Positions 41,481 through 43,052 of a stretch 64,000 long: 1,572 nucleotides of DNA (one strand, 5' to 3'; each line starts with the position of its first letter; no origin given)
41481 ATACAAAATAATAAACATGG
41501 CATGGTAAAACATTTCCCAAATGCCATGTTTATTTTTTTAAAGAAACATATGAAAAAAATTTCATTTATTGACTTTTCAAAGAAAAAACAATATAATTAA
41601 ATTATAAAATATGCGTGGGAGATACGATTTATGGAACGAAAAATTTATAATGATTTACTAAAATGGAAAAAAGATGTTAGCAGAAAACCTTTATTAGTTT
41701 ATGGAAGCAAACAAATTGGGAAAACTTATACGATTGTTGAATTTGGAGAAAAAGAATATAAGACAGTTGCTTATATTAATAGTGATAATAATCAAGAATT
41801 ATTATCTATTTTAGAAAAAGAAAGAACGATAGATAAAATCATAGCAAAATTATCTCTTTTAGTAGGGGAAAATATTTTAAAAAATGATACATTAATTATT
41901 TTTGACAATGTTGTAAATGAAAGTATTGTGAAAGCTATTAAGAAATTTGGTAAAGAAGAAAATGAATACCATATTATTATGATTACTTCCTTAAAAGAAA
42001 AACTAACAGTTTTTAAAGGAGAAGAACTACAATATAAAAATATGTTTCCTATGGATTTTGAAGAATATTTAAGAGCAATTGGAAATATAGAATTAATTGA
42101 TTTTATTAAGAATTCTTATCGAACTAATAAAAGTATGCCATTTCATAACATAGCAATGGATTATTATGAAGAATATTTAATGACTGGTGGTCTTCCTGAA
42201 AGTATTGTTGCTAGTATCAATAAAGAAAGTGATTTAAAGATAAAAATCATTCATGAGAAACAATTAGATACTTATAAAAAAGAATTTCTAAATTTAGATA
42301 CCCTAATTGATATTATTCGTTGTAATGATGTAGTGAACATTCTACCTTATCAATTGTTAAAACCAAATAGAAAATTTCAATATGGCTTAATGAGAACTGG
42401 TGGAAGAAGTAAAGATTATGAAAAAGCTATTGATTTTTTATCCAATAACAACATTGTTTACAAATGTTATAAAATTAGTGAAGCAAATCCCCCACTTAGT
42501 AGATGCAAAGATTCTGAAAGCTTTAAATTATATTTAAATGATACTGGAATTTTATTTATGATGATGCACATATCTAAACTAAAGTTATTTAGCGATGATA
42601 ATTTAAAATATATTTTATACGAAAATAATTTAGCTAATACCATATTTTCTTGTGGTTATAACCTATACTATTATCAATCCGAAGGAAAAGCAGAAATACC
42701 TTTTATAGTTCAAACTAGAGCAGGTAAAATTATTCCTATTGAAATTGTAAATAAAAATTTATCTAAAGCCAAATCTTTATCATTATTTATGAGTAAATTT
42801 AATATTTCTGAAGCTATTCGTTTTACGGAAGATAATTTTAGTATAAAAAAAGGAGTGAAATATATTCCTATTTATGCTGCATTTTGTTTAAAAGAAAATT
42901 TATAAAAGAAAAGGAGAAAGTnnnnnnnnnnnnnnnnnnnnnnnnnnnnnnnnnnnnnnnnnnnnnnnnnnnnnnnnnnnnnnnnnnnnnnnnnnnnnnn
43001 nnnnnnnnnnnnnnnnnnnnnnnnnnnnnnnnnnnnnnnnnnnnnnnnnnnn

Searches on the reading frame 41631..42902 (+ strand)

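Call 14: search_protein_families(library=pfam, proteins=[window:41631-42902:+], max_evalue=0.001)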
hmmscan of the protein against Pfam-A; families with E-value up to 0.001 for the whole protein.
window:41631-42902:+ (424 aa): 3 families
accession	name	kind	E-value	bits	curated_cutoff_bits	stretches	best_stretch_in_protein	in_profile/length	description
PF13635.12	DUF4143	-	2.1e-23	83.3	28.1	1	217-372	2-157/160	Domain of unknown function (DUF4143)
PF13173.12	AAA_14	-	3.5e-13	50.1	27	1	18-147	2-129/129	AAA domain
PF01637.24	ATPase_2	-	0.00081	19.7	33.2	0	7-118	9-116/225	ATPase domain predominantly from Archaea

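Call 15: search_protein_families(library=ncbifam, proteins=[window:41631-42902:+], max_evalue=0.01)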
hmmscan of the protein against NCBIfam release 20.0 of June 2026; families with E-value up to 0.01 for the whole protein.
window:41631-42902:+ (424 aa): 2 families
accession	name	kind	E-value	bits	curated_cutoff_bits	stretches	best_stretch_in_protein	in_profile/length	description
NF033453.1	BREX_3_BrxF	hypoth_equivalog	0.0014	18.4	50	1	14-111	12-112/149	BREX-3 system P-loop-containing protein BrxF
NF040542.1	rSAM_RCCLKC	equivalog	0.0046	16.2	450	1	53-136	293-376/423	arsinothricin biosynthesis radical SAM protein ArsL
